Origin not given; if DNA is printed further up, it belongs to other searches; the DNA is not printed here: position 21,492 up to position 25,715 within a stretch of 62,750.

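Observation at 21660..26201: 1300-aa protein made of about 95 perfect-period 13-residue Ala/Glu/Trp repeats capped by a zinc ribbon, convergent with another zinc-ribbon protein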

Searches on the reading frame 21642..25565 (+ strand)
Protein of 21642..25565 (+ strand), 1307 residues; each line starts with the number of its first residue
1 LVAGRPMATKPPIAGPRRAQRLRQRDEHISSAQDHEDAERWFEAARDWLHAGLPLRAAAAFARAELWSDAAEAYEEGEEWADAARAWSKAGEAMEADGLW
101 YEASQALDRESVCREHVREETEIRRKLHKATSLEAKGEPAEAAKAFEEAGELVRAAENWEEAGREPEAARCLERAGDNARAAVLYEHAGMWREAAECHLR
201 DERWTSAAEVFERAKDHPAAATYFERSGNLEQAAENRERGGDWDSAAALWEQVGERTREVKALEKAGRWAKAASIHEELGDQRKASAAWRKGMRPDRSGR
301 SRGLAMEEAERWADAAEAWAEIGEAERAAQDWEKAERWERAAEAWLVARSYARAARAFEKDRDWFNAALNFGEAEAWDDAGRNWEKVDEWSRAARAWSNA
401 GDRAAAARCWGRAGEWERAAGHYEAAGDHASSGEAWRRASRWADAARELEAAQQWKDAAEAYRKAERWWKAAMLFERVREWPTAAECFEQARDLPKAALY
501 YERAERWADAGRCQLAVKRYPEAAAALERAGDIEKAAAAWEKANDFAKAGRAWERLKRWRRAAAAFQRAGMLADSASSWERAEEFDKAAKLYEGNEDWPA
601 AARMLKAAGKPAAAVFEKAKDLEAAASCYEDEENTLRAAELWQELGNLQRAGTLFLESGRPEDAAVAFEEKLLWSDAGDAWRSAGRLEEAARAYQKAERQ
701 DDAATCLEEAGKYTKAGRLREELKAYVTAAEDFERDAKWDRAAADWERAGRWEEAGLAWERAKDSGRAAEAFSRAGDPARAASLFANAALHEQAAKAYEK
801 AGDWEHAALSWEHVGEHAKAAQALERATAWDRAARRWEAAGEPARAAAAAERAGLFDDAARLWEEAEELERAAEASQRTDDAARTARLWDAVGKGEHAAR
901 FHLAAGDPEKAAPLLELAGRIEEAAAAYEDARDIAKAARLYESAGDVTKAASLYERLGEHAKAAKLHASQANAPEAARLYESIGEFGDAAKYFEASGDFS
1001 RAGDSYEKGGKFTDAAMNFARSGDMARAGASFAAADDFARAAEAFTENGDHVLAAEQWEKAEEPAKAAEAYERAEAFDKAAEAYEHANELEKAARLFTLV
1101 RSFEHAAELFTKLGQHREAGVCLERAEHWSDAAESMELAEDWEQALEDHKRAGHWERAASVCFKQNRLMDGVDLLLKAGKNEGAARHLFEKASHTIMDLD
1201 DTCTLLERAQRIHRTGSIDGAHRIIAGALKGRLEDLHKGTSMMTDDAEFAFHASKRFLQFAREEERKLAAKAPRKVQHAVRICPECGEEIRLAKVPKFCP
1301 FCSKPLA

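Call 4: search_protein_families(library=pfam, proteins=[window:21642-25565:+], max_evalue=1)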
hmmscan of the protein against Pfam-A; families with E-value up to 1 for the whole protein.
window:21642-25565:+ (1307 aa): 11 families
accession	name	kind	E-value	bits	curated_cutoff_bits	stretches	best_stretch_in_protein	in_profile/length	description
PF14938.12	SNAP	-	2.6e-18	66.9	25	8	78-227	29-181/282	Soluble NSF attachment protein, SNAP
PF00637.26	Clathrin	-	1.3e-12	48.1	29.6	3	167-217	75-125/143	Region in Clathrin and VPS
PF24762.1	TPR_IF140-IFT172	-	1.7e-07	30.7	26.8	3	914-1188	179-439/486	IF140/IFT172 TPR domain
PF23774.1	TPR_GEMI5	-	0.00038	20.5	33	2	1083-1182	79-174/209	GEMI5 TPR domain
PF13432.12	TPR_16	-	0.019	15.8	32.7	2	162-216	10-60/65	Tetratricopeptide repeat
PF12773.13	DZR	-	0.041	14.5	27.3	1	1276-1306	8-34/45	Double zinc ribbon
PF24460.1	DUF7575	-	0.053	13.3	28.5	1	1283-1306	6-27/28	Domain of unknown function (DUF7575)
PF20695.2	UbiD_N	-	0.1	13.1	24.3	0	458-490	23-55/78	3-octaprenyl-4-hydroxybenzoate carboxy-lyase N-terminal domain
PF22795.1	DUF4796_N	-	0.22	11.8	27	0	1294-1306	17-29/29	DUF4796 N-terminal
PF18912.6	DZR_2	-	0.33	11.3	27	1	1276-1306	17-46/56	Double zinc ribbon domain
PF03884.20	YacG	-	0.34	11.1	25.5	1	1283-1304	3-24/52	DNA gyrase inhibitor YacG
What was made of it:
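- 25488..25547 (+): Zinc-ribbon-like motif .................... (CxxC-x12-CxxC). Pfam DZR scores only 14.5 bits against a cut-off of 27.3 (call 4).
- On Canonical TPR (Pfam TPR_1/TPR_2 type): The best TPR model, TPR_16, scores 15.8 bits against a cut-off of 32.7 (call 4).
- On SNAP (soluble NSF attachment protein): The best covers profile positions 29-181 only (call 4).
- On Clathrin/VPS heavy-chain repeat: Best stretch covers profile positions 75-125 of 143 (call 4).
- On Zinc ribbon (C-terminus of the big protein): Pfam DZR scores 14.5 bits against 27.3 (call 4).
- Closest known: Alpha/gamma-SNAP. Same: This is the best Pfam match (66.9 bits, call 4).
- Closest known: Clathrin heavy-chain / VPS repeat. 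Same: Short helices in a zigzag; the Pfam score of 48.1 bits is above the cut-off (call 4).
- TPR-like relation: Pfam SNAP 66.9 bits (cut-off 25), Clathrin 48.1 (29.6) and TPR_IF140-IFT172 30.7 (26.8) (call 4). Pfam SNAP, Clathrin and TPR_IF140-IFT172 score above their cut-offs (call 4). The Pfam matches are partial and repeated: SNAP in 8 stretches, Clathrin covering only profile positions 75-125 of 143 (call 4).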

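Call 8: find_homologous_proteins(query=window:21642-25565:+)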
Query window:21642-25565:+ (1307 aa): 134 proteins with E <= 0.001 among 8000 candidates; the best 120 are listed.
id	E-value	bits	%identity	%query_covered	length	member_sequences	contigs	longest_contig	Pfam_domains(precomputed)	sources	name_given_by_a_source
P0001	1.6e-46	177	33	54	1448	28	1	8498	PF14559.13,PF00226.37,PF14938.13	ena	-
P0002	5.9e-39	152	26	64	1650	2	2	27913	PF13245.13,PF14938.13,PF00637.27,PF07719.24,PF00580.28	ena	-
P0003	5.8e-29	119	29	40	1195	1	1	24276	PF00515.35,PF13424.13,PF13176.13,PF14938.13,PF00637.27,PF13181.13,PF07719.24,PF04851.22,PF13174.13,PF00580.28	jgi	jgi:tetratricopeptide (TPR) repeat protein/Txe/YoeB family toxin of Txe-Axe toxin-antitoxin module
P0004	5.0e-28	116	28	31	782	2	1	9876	PF23774.2,PF13414.13,PF25058.2,PF13176.13,PF24762.2,PF13428.13,PF00637.27,PF17667.8,PF07721.21,PF14559.13,PF07714.24,PF00069.32,PF17874.8,PF00515.35,PF03109.23,PF13424.13,PF14938.13,PF13432.13,PF25170.2,PF13181.13,PF07719.24,PF13174.13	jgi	jgi:tetratricopeptide (TPR) repeat protein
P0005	6.1e-28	115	28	31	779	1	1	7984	PF23774.2,PF13414.13,PF25058.2,PF13176.13,PF24762.2,PF13428.13,PF00637.27,PF17667.8,PF07721.21,PF14559.13,PF07714.24,PF00069.32,PF17874.8,PF00515.35,PF03109.23,PF13424.13,PF14938.13,PF13432.13,PF25170.2,PF13181.13,PF07719.24,PF13174.13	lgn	-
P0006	7.7e-26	108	40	10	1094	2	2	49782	PF13360.14,PF23381.2,PF13570.14,PF13176.13,PF13428.13,PF00637.27,PF14559.13,PF07714.24,PF00069.32,PF13424.13,PF14938.13,PF13432.13,PF13181.13,PF07719.24,PF23414.2,PF13174.13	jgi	-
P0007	6.8e-25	105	32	28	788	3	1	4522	PF07714.24,PF00069.32,PF13176.13,PF25295.1,PF14938.13,PF25170.2,PF00637.27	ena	-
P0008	3.0e-24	103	29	21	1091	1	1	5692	PF25174.2,PF23381.2,PF13570.14,PF13176.13,PF24762.2,PF00637.27,PF07714.24,PF00069.32,PF13424.13,PF24807.2,PF14938.13,PF25170.2,PF00400.39,PF23414.2,PF13174.13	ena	-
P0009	2.4e-23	100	25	79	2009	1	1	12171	PF14938.13,PF00580.28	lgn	-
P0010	1.4e-22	98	27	34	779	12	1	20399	PF13431.13,PF13414.13,PF25058.2,PF13176.13,PF24762.2,PF13428.13,PF00637.27,PF17667.8,PF07721.21,PF14559.13,PF07714.24,PF00069.32,PF00515.35,PF03109.23,PF13424.13,PF14938.13,PF13432.13,PF13181.13,PF07719.24,PF13174.13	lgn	-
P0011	8.5e-22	95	32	24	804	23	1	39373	PF07714.24,PF00069.32,PF03109.23,PF13176.13,PF25295.1,PF00637.27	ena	-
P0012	2.5e-21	93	30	24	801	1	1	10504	PF07714.24,PF00069.32,PF03109.23,PF14938.13,PF13432.13,PF00637.27,PF17667.8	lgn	-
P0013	3.9e-21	93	30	22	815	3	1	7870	PF23774.2,PF07714.24,PF00069.32,PF03109.23,PF13176.13,PF25295.1,PF24762.2,PF14938.13,PF25170.2,PF00637.27,PF07719.24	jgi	jgi:tetratricopeptide (TPR) repeat protein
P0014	6.5e-21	92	30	29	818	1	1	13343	PF07714.24,PF00069.32,PF25058.2,PF13176.13,PF24762.2,PF14938.13,PF13428.13,PF00637.27,PF07719.24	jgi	jgi:tetratricopeptide (TPR) repeat protein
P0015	6.8e-21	92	29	31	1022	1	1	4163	PF06293.21,PF23774.2,PF07714.24,PF00069.32,PF03109.23,PF13176.13,PF24762.2,PF14938.13,PF13432.13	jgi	jgi:serine/threonine protein kinase/tetratricopeptide (TPR) repeat protein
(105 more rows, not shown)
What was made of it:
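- JGI pipelines label relatives 'tetratricopeptide (TPR) repeat protein' (call 8).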

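Call 12: find_encoding_contigs(protein=window:21660-25565:+, flank=10000, max_places=6)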
Protein window:21660-25565:+ (1301 aa): 23 contigs read that carry it; 3 places shown.
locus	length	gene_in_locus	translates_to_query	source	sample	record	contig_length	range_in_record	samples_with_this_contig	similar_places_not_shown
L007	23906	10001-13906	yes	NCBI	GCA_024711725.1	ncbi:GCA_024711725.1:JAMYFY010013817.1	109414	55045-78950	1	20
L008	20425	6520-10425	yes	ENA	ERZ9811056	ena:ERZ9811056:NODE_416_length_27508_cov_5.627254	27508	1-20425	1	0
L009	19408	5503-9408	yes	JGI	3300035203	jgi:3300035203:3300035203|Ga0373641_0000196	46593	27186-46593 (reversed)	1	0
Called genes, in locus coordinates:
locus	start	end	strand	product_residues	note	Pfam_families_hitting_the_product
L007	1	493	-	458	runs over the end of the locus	PF23545:Zn_ribbon_HMPTM, PF04055:Radical_SAM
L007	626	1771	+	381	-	PF00155:Aminotran_1_2, PF01041:DegT_DnrJ_EryC1 (weak)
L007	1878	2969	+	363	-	PF01548:DEDD_Tnp_IS110, PF02371:Transposase_20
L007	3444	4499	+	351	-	PF00348:polyprenyl_synt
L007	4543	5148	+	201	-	PF00702:Hydrolase, PF12710:HAD, PF13419:HAD_2, PF13242:Hydrolase_like (weak)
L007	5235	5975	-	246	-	PF02826:2-Hacid_dh_C (weak), PF02153:PDH_N, PF26213:TYRAAT1_C (weak)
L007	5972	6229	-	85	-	-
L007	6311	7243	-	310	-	PF00702:Hydrolase (faint), PF13344:Hydrolase_6, PF13419:HAD_2 (faint), PF13242:Hydrolase_like (faint)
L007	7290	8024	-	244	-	-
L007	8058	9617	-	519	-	PF04389:Peptidase_M28 (weak), PF05343:Peptidase_M42, PF04389:Peptidase_M28, PF01546:Peptidase_M20 (weak), PF05343:Peptidase_M42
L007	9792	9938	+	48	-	-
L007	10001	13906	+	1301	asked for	-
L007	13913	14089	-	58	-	-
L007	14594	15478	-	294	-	PF00892:EamA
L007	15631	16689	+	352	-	PF00082:Peptidase_S8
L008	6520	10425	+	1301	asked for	-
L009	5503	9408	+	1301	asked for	-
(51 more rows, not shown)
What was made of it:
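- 21660..25565 (+): Gene for the 1301-aa 13-mer repeat protein (ATG start; an in-frame TTG lies at 21642). The exact protein was found on contigs in 33 blocks of the assembly collection (call 12).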

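Call 13: list_cluster_members(proteins=[window:21660-25565:+, window:25572-26201:-])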
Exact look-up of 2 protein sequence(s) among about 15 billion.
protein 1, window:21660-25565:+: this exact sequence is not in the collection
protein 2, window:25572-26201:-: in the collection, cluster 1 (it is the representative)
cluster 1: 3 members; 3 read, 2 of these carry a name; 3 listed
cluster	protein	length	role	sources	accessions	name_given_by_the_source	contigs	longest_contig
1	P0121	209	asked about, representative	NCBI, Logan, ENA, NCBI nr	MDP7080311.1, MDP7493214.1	MAG: hypothetical protein QF415_10500 [Candidatus Undinarchaeales archaeon] | hypothetical protein [Candidatus Undinarchaeales archaeon]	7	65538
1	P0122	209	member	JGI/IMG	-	hypothetical protein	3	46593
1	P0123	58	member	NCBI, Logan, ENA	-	-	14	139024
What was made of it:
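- Tried and rejected: The full-length protein is absent from the 15-billion-protein collection (call 13).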

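Call 15: search_protein_families(library=ncbifam, proteins=[window:21660-25565:+], max_evalue=1)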
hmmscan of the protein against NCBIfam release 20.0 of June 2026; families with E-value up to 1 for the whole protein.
window:21660-25565:+ (1301 aa): 3 families
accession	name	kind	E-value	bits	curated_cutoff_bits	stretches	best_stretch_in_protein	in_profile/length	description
NF033650.1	ANR_neg_reg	subfamily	0.0071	16.2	32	2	512-543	3-34/54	ANR family transcriptional regulator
TIGR02419.1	C4_traR_proteo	subfamily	0.021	15.4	59.7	1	1258-1287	14-45/64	phage/conjugal plasmid C-4 type zinc finger protein, TraR family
NF041912.1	HVO_0758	equivalog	0.032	14.1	70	1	1259-1283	27-51/55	HVO_0758 family zinc finger protein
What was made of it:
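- Tried and rejected: NCBIfam gave only sub-threshold zinc-finger hits (call 15).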

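Call 16: search_protein_families(library=padloc, proteins=[window:21660-25565:+], max_evalue=1)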
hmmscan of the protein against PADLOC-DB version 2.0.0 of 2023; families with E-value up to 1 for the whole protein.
window:21660-25565:+ (1301 aa): 0 families
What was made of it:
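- No catalytic or defence domain: calls 4, 15, 16. PADLOC gives no hit for either protein (call 16).
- Tried and rejected: PADLOC gave nothing (call 16).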

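Call 23: find_related_loci(query=window:21660-25565:+, collection=genome_contigs, flank=8000)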
Query window:21660-25565:+ (1301 aa) in genome_contigs; peptide patterns used: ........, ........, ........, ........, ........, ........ (x = any residue, [..] = any of these).
120 stretches matched a pattern; 3 encode a relative of the query (tblastn E <= 1e-3); 2 distinct loci.
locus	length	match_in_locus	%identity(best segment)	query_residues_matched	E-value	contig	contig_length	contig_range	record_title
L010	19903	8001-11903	94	1-1301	0e+0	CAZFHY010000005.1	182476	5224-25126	MAG TPA_asm: Candidatus Undinarchaeota archaeon isolate SRP077602_co2_57 genome assembly, contig: NODE_57_length_182476_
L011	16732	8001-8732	27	12-1162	1e-11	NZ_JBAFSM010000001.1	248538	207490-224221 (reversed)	Pannus brasiliensis CCIBt3594 NODE_1_length_248692_cov_60.361479, whole genome shotgun sequence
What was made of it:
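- Tried and rejected: It found only one ortholog, at 94% identity (call 23), so it cannot see diverged orthologs.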
